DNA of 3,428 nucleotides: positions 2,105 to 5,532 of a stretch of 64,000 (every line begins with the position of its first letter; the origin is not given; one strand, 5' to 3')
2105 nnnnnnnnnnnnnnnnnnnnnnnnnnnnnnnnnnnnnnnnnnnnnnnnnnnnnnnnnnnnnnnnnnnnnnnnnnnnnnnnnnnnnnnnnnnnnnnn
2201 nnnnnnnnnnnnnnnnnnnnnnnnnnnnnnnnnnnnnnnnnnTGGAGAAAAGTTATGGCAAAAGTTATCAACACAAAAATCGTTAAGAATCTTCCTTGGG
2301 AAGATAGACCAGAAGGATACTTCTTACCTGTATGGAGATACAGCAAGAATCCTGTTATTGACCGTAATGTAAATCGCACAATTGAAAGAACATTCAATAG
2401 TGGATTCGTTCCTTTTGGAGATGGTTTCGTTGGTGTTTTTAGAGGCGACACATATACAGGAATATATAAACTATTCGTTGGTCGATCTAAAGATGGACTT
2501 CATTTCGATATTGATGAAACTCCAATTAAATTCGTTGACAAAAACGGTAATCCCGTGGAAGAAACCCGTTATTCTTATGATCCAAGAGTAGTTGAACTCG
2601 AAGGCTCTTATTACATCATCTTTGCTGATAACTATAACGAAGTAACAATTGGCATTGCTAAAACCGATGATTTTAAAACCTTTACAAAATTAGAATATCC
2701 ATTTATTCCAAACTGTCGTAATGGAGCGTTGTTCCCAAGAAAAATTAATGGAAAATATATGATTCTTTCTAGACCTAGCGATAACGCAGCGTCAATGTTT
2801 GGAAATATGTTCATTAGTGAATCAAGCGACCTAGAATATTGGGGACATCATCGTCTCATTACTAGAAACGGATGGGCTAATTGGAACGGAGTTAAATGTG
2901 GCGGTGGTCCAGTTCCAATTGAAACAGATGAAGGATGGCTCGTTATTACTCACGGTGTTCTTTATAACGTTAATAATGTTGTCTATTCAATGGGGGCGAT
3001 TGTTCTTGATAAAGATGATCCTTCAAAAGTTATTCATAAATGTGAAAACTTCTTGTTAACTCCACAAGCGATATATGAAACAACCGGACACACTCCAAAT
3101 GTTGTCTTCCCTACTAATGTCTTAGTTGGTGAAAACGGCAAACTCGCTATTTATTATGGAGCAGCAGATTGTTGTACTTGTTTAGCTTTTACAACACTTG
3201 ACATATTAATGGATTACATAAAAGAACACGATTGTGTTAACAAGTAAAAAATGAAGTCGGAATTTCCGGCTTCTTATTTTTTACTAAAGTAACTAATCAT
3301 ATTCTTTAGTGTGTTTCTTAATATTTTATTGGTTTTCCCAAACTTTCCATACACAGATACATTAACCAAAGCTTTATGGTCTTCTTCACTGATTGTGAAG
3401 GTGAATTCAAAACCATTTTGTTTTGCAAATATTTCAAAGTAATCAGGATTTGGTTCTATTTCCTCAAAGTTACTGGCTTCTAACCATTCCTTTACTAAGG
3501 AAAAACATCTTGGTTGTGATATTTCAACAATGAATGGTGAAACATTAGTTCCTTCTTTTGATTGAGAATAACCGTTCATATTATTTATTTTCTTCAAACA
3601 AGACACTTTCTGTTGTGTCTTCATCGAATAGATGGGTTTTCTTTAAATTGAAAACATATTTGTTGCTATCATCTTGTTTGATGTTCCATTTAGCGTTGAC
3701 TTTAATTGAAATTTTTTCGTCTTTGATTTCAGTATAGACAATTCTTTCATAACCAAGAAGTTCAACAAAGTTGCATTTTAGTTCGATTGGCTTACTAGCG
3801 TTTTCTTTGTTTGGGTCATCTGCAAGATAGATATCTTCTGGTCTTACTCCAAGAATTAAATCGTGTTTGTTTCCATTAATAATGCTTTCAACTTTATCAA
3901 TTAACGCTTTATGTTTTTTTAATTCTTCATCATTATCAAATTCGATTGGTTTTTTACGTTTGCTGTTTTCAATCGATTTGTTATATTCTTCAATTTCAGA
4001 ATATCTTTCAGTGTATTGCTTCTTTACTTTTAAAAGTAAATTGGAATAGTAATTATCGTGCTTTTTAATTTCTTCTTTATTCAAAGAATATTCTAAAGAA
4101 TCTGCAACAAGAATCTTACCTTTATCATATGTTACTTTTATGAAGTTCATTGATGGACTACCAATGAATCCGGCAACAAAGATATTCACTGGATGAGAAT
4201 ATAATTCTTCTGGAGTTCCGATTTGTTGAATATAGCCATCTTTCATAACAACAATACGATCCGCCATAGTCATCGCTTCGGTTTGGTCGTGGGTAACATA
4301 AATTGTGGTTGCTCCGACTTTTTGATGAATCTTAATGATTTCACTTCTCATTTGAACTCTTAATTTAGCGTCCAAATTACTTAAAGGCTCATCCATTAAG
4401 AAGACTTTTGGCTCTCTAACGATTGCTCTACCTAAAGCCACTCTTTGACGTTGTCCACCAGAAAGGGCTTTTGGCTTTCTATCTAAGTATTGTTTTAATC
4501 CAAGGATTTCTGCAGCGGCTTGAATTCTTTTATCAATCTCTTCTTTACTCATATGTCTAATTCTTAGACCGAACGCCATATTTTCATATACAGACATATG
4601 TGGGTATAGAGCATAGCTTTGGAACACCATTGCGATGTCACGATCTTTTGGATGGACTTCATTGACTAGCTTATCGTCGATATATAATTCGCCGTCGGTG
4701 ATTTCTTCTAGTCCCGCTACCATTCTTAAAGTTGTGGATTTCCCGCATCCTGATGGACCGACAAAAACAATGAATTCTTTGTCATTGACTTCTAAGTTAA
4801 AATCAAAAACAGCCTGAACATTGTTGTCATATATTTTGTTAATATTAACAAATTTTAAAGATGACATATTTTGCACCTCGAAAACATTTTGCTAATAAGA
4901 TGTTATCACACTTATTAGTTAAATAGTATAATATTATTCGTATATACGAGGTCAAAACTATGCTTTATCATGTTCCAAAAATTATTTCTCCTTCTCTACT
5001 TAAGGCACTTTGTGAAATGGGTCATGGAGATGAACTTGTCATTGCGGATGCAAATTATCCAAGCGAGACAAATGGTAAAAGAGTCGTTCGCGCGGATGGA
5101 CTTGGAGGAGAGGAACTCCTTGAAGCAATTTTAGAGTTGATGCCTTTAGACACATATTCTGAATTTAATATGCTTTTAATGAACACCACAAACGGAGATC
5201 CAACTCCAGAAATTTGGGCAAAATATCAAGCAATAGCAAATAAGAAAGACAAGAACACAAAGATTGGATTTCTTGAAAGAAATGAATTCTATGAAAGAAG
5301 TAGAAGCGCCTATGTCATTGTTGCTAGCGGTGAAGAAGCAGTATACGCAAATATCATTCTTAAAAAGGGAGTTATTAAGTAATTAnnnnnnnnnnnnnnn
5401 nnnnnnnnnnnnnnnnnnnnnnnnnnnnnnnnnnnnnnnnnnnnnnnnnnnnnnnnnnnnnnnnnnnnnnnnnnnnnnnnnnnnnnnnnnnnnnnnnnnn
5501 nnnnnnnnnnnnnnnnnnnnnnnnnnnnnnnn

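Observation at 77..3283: GH112 plus GH130 phosphorylase operon: a phosphorolytic route for Gal-beta1,3-HexNAc and beta-mannosides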

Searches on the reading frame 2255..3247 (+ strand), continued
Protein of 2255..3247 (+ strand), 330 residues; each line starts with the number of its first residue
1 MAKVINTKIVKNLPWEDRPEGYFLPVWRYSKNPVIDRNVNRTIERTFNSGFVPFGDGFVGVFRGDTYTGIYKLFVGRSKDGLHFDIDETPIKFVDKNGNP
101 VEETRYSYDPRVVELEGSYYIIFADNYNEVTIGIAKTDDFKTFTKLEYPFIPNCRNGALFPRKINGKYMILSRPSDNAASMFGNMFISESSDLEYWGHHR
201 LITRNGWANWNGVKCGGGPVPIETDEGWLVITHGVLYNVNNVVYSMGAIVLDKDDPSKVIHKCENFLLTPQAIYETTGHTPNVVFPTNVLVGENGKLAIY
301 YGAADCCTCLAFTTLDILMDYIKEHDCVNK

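Call 44: search_solved_structures(query=L003:6282-7820:+)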
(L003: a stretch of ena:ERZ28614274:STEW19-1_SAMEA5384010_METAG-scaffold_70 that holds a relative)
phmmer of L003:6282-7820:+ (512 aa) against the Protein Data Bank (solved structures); distinct sequences matched with E-value up to 0.001: 49.
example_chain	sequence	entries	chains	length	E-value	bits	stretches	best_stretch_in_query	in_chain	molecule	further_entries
3vov_A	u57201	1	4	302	3.5e-26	95.5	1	5-187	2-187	Glucokinase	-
2xbl_A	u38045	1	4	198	3.7e-23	85.5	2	395-509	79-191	PHOSPHOHEPTOSE ISOMERASE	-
2x3y_A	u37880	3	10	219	5.6e-23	84.9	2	395-509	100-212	PHOSPHOHEPTOSE ISOMERASE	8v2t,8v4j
1x94_A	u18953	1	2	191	7.1e-23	84.6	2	406-511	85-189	putative Phosphoheptose isomerase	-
6jda_A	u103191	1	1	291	7.4e-23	84.5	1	7-255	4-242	N-acetylmannosamine kinase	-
6jdo_A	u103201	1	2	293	7.5e-23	84.5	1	7-255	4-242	N-acetylmannosamine kinase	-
1tk9_A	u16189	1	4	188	7.7e-23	84.5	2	395-509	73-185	Phosphoheptose isomerase 1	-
6jdh_A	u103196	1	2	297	7.9e-23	84.4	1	7-255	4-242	N-acetylmannosamine kinase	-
5lu5_A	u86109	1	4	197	9.2e-23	84.2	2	395-509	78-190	Phosphoheptose isomerase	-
5ltz_A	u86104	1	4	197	9.5e-23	84.2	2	395-509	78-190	Phosphoheptose isomerase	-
3vgk_A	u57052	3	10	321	3.9e-22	82.1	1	7-194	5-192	Glucokinase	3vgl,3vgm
5lu6_A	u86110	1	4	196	4.5e-22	81.9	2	395-509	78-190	Phosphoheptose isomerase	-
5lu7_A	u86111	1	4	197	4.7e-22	81.9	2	395-509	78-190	Phosphoheptose isomerase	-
5i01_A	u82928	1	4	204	7.9e-22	81.1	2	399-506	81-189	Phosphoheptose isomerase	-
6jdc_A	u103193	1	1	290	1.2e-20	77.2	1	7-255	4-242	N-acetylmannosamine kinase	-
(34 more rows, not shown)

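Call 60: search_protein_families(library=ncbifam, proteins=[L003:6282-7820:+, L003:5647-6285:+], max_evalue=0.00001)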
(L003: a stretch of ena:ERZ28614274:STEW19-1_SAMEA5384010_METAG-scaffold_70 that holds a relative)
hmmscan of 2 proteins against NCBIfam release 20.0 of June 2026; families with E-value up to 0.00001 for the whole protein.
L003:6282-7820:+ (512 aa): 24 families
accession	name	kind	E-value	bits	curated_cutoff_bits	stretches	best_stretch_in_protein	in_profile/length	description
TIGR00744.1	ROK_glcA_fam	subfamily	5.6e-40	137.6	260.35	1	7-288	1-293/318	ROK family glucokinase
NF003461.0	PRK05082.1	subfamily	3.4e-37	128.4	283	1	6-254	3-241/291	N-acetylmannosamine kinase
TIGR00441.1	gmhA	equivalog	1.3e-36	126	209.45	2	394-509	41-154/154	D-sedoheptulose 7-phosphate isomerase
NF010546.0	PRK13936.1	equivalog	7.6e-34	117.2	276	2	396-509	75-189/197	phosphoheptose isomerase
NF047937.1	TransRegNagC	equivalog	2.4e-32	112.6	650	1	42-293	120-374/399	DNA-binding transcriptional regulator NagC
NF047821.1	NactlManKinNanK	equivalog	3.5e-29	102.2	450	1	6-254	3-241/288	N-acetylmannosamine kinase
NF001628.0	PRK00414.1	equivalog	1.4e-28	99.8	265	2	396-510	76-188/192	D-sedoheptulose 7-phosphate isomerase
NF049930.1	TransRegMlc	equivalog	7.5e-28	97.9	530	1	45-292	132-379/405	sugar metabolism global transcriptional regulator Mlc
NF045551.1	GK_Pyrobac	equivalog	5.8e-25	88.2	500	1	6-255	2-234/294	ATP-dependent glucokinase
NF010547.0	PRK13938.1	equivalog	1.9e-24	86.4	320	2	402-509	83-188/196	D-sedoheptulose 7-phosphate isomerase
NF007251.0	PRK09698.1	equivalog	8.1e-22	77.8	253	1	5-277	7-269/304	allose kinase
NF008138.0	PRK10886.1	equivalog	3.1e-18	66.2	352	1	396-505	73-183/196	DnaA initiator-associating protein DiaA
NF009835.0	PRK13310.1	equivalog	3.1e-17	62.9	380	1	8-277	4-275/303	N-acetylglucosamine kinase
NF007108.0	PRK09557.1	equivalog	1.3e-15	57.6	443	1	7-263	4-262/303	fructokinase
NF045942.1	PolPhglucPhase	equivalog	2.6e-13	50.3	250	1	7-165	3-158/242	polyphosphate--glucose phosphotransferase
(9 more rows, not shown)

L003:5647-6285:+ (212 aa): 1 family
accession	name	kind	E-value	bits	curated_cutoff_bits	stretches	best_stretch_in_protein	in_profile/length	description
NF042968.1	AcxylEst_AxeA1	equivalog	4.2e-09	35.2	700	1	5-205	275-459/459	acetylxylan esterase AxeA1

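Call 67: find_related_loci(query=A1, collection=metagenome_contigs, flank=10000)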
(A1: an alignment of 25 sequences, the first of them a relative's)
Query A1 (330 aa) in metagenome_contigs; peptide patterns used: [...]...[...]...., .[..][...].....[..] (x = any residue, [..] = any of these).
600 stretches matched a pattern (row limit reached: there are more); 587 encode a relative of the query (tblastn E <= 1e-3); the best 80 are kept; 80 distinct loci.
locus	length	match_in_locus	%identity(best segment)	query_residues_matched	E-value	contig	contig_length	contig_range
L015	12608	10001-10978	55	1-325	4e-122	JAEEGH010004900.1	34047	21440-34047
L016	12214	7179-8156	55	1-325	2e-121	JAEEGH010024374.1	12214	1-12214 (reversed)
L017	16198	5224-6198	53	3-325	1e-113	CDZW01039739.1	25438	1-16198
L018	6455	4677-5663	53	3-329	4e-114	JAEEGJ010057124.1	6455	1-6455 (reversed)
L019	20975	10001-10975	53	3-325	1e-113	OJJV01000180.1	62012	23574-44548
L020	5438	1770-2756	52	3-329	4e-113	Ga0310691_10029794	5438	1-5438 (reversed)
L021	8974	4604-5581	52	1-326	2e-112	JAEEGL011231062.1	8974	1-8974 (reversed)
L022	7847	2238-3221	52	4-329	2e-111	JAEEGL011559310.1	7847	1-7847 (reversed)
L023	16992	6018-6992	52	1-325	4e-111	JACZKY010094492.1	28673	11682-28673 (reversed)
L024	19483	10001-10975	52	7-330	8e-111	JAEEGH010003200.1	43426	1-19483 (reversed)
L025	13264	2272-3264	51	1-329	2e-110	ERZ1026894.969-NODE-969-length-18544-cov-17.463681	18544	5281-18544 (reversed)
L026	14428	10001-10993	52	1-329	2e-110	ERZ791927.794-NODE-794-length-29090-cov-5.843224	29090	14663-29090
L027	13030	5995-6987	52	1-329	2e-110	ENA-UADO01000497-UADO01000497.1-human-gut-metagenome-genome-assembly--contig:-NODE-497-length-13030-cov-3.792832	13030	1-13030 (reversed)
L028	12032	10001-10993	52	1-329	2e-110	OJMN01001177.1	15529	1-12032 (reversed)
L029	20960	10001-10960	52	5-323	3e-110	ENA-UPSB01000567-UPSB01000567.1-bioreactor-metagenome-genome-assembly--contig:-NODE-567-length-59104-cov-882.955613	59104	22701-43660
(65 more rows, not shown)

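Call 82: find_encoding_contigs(protein=P0014, flank=8000, max_places=1)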
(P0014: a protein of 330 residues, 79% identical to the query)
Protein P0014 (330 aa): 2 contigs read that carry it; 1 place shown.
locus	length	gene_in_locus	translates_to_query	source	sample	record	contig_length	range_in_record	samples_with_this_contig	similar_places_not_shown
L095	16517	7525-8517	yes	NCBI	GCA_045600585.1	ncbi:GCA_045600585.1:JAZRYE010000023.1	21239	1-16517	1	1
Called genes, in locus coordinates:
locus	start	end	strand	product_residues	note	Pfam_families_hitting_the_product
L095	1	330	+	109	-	?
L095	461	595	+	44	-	-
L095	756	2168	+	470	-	-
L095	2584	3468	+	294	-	PF00892:EamA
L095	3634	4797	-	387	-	-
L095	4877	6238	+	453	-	PF13472:Lipase_GDSL_2 (weak)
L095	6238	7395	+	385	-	-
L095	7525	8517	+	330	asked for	PF04041:Glyco_hydro_130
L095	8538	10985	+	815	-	PF22666:Glyco_hydro_2_N2, PF00703:Glyco_hydro_2 (weak), PF02836:Glyco_hydro_2_C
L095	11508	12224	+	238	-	PF00005:ABC_tran, PF13175:AAA_15 (weak), PF13476:AAA_23 (weak), PF13304:AAA_21 (faint)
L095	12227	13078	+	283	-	-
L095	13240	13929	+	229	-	PF00005:ABC_tran, PF13304:AAA_21 (faint)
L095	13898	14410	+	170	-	-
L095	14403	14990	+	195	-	-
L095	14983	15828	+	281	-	-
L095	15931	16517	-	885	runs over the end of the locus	-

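Call 83: find_encoding_contigs(protein=P0020, flank=8000, max_places=1)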
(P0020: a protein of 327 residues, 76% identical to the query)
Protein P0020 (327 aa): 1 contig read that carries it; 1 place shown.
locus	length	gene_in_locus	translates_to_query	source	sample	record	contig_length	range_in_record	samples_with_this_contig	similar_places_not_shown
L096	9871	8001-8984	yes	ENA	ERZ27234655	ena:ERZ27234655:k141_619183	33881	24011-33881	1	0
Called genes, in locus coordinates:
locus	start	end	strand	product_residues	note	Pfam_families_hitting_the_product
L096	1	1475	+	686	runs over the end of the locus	-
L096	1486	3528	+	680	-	-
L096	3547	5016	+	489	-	PF00005:ABC_tran, PF17912:OB_MalK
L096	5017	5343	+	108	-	-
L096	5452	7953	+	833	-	PF01055:Glyco_hydro_31_2nd, PF21365:Glyco_hydro_31_3rd (weak), PF17137:DUF5110 (weak)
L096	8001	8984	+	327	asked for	PF04041:Glyco_hydro_130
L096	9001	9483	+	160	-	-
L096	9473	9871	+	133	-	?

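Call 84: find_encoding_contigs(protein=P0026, flank=8000, max_places=1)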
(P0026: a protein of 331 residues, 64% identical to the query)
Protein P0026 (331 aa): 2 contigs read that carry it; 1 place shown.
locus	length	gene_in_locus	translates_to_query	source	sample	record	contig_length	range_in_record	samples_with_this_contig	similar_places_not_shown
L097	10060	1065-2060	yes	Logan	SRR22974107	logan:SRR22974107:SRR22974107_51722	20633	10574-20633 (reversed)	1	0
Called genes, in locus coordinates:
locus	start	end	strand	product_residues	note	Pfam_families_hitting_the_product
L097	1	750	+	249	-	?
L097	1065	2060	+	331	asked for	PF04041:Glyco_hydro_130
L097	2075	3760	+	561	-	-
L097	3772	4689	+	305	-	PF00528:BPD_transp_1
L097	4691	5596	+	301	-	PF00528:BPD_transp_1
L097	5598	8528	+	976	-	PF19077:Big_13 (faint)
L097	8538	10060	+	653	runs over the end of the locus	PF16126:DUF4838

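Call 85: find_encoding_contigs(protein=P0028, flank=8000, max_places=1)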
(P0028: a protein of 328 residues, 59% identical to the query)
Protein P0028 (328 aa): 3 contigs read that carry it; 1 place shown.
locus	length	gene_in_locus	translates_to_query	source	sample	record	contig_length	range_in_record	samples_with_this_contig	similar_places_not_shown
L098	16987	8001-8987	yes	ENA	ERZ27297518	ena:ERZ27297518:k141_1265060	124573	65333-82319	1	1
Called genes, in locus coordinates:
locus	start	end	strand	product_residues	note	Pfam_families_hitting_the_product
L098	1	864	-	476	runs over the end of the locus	PF01503:PRA-PH (faint), PF03819:MazG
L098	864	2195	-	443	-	PF01943:Polysacc_synt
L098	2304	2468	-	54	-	PF00037:Fer4 (weak), PF12797:Fer4_2 (faint), PF12837:Fer4_6 (faint), PF13237:Fer4_10, PF14697:Fer4_21 (weak), PF12838:Fer4_7 (weak), PF13187:Fer4_9 (weak), PF00037:Fer4, +5 more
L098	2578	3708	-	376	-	PF00155:Aminotran_1_2 (weak), PF00266:Aminotran_5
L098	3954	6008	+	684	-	PF00009:GTP_EFTU, PF03144:GTP_EFTU_D2, PF22042:EF-G_D2, PF14492:EFG_III, PF16658:RF3_C, PF03764:EFG_IV, PF00679:EFG_C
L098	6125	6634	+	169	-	PF01569:PAP2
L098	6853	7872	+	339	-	PF00044:Gp_dh_N, PF02800:Gp_dh_C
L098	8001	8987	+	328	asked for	PF04041:Glyco_hydro_130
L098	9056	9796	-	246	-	PF04298:Zn_peptidase_2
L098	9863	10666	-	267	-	PF00590:TP_methylase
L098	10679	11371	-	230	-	PF13679:Methyltransf_32 (faint), PF05175:MTS, PF13847:Methyltransf_31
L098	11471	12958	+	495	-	PF03323:GerA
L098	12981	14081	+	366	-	PF03845:Spore_permease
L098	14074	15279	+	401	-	PF25198:Spore_GerAC_N, PF05504:Spore_GerAC (weak)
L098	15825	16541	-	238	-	PF02674:Colicin_V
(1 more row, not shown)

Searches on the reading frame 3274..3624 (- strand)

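Call 3: search_protein_families(library=pfam, proteins=[window:3274-3624:-])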
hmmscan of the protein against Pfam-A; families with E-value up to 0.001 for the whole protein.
window:3274-3624:- (116 aa): 0 families

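Call 4: search_protein_families(library=ncbifam, proteins=[window:3274-3624:-])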
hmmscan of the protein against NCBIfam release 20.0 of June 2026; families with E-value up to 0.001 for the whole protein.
window:3274-3624:- (116 aa): 0 families

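Call 53: search_protein_families(library=pfam, proteins=[window:3274-3624:-], max_evalue=1)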
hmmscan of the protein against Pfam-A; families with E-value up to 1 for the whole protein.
window:3274-3624:- (116 aa): 2 families
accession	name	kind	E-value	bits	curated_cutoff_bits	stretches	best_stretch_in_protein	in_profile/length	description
PF10448.14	POC3_POC4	-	0.0031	18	22.1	1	64-112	18-61/142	20S proteasome chaperone assembly proteins 3 and 4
PF10722.14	YbjN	-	0.031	14.9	22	1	43-94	4-56/126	Putative bacterial sensory transduction regulator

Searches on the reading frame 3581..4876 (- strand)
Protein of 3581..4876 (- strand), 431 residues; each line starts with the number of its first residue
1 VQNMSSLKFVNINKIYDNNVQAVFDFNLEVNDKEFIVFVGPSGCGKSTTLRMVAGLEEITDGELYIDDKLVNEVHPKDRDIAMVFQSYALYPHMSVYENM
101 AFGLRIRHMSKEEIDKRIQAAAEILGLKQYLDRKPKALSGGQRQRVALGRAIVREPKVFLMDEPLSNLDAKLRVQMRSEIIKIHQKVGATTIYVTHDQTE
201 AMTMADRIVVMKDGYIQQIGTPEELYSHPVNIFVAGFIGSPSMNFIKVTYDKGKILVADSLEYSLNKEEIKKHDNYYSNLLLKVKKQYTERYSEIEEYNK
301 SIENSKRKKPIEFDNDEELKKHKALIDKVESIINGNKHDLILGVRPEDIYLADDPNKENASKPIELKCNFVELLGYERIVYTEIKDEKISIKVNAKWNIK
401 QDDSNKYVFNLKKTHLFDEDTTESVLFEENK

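Call 3: search_protein_families(library=pfam, proteins=[window:3581-4876:-])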
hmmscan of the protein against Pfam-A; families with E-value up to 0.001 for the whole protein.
window:3581-4876:- (431 aa): 6 families
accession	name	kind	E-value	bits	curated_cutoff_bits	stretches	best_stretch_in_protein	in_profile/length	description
PF00005.33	ABC_tran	-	6.4e-32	111.4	25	1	25-165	3-136/137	ABC transporter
PF17912.7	OB_MalK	-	7.2e-08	33.6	27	1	239-269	1-32/53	MalK OB fold domain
PF03215.21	Rad17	-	0.00012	22.6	23.8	1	26-100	38-112/186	Rad17 P-loop domain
PF02463.25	SMC_N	-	0.00034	20.6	40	1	32-210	23-210/220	RecF/RecN/SMC N terminal domain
PF20720.3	nSTAND3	-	0.00051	20.2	27.2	0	30-54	14-38/155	Novel STAND NTPase 3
PF13304.12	AAA_21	-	0.00069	20.2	27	0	35-56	1-22/304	AAA domain, putative AbiEii toxin, Type IV TA system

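Call 4: search_protein_families(library=ncbifam, proteins=[window:3581-4876:-])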
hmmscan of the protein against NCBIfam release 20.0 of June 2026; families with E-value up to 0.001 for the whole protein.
window:3581-4876:- (431 aa): 186 families (the best 25 are shown)
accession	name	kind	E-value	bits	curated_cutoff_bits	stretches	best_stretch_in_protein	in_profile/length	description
NF008653.0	PRK11650.1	subfamily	1.5e-146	488.1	432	2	4-285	1-281/357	sn-glycerol-3-phosphate ABC transporter ATP-binding protein UgpC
NF008233.0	PRK11000.1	equivalog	7.6e-125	416.6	568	2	4-251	1-247/369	maltose/maltodextrin ABC transporter ATP-binding protein MalK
NF040933.2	ABC_arch_GlcV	equivalog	7.2e-101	337.6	450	2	8-275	4-276/357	glucose ABC transporter ATP-binding protein GlcV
NF006987.0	PRK09452.1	equivalog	8.1e-97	324.3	482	1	6-250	17-260/378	spermidine/putrescine ABC transporter ATP-binding protein PotA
TIGR03265.1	PhnT2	equivalog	9.2e-96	321.1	457.7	1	6-272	4-267/353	putative 2-aminoethylphosphonate ABC transporter ATP-binding protein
TIGR01187.1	potA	subfamily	5.2e-94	315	355.6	1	39-295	2-260/325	polyamine ABC transporter ATP-binding protein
NF043075.1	MMSYN1_0197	equivalog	3.8e-91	305.6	550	1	7-256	3-249/341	spermidine/putrescine ABC transporter ATP-binding protein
NF008513.0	PRK11432.1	equivalog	2.1e-86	290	496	1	4-279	4-273/351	ferric ABC transporter ATP-binding protein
NF008621.0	PRK11607.1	equivalog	2.1e-79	267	613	1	7-266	20-280/377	putrescine ABC transporter ATP-binding subunit PotG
NF040840.2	tungstate_WtpC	equivalog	4.7e-79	266.2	440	1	22-259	15-253/347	tungstate ABC transporter ATP-binding protein WtpC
TIGR00968.1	3a0106s01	subfamily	1.6e-78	263.5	342.75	1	10-240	4-233/237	sulfate ABC transporter ATP-binding protein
TIGR03258.1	PhnT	equivalog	3.2e-75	253.4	499.15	1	15-242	17-244/359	2-aminoethylphosphonate ABC transport system ATP-binding subunit PhnT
NF008105.0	PRK10851.1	equivalog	1.7e-69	234.3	502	1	6-266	2-262/362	sulfate/thiosulfate ABC transporter ATP-binding protein CysA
TIGR01186.1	proV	subfamily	1.1e-68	232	326.6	1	21-249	7-239/363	betaine/proline/choline family ABC transporter ATP-binding protein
TIGR03415.1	ABC_choXWV_ATP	equivalog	5.5e-60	203.3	483.75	1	19-334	36-359/382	choline ABC transporter ATP-binding protein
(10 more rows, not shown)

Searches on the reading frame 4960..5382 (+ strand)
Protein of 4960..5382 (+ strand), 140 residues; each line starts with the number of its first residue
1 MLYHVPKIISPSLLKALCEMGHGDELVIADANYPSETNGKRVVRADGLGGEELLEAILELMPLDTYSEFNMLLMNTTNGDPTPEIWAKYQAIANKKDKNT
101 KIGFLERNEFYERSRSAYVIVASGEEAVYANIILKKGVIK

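Call 3: search_protein_families(library=pfam, proteins=[window:4960-5382:+])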
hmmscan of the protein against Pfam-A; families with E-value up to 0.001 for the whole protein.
window:4960-5382:+ (140 aa): 1 family
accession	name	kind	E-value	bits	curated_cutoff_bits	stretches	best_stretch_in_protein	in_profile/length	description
PF05025.18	RbsD_FucU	-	3.2e-41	141.4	25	1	6-139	4-138/138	RbsD / FucU transport protein family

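Call 4: search_protein_families(library=ncbifam, proteins=[window:4960-5382:+])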
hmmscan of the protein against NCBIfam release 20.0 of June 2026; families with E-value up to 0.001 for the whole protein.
window:4960-5382:+ (140 aa): 2 families
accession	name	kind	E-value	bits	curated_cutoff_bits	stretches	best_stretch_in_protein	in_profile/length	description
NF011949.0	PRK15420.1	equivalog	6.2e-36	123.5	141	1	1-139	1-139/140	L-fucose mutarotase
NF008761.0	PRK11797.1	equivalog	6e-13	49.3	93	1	8-139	6-138/139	D-ribose pyranase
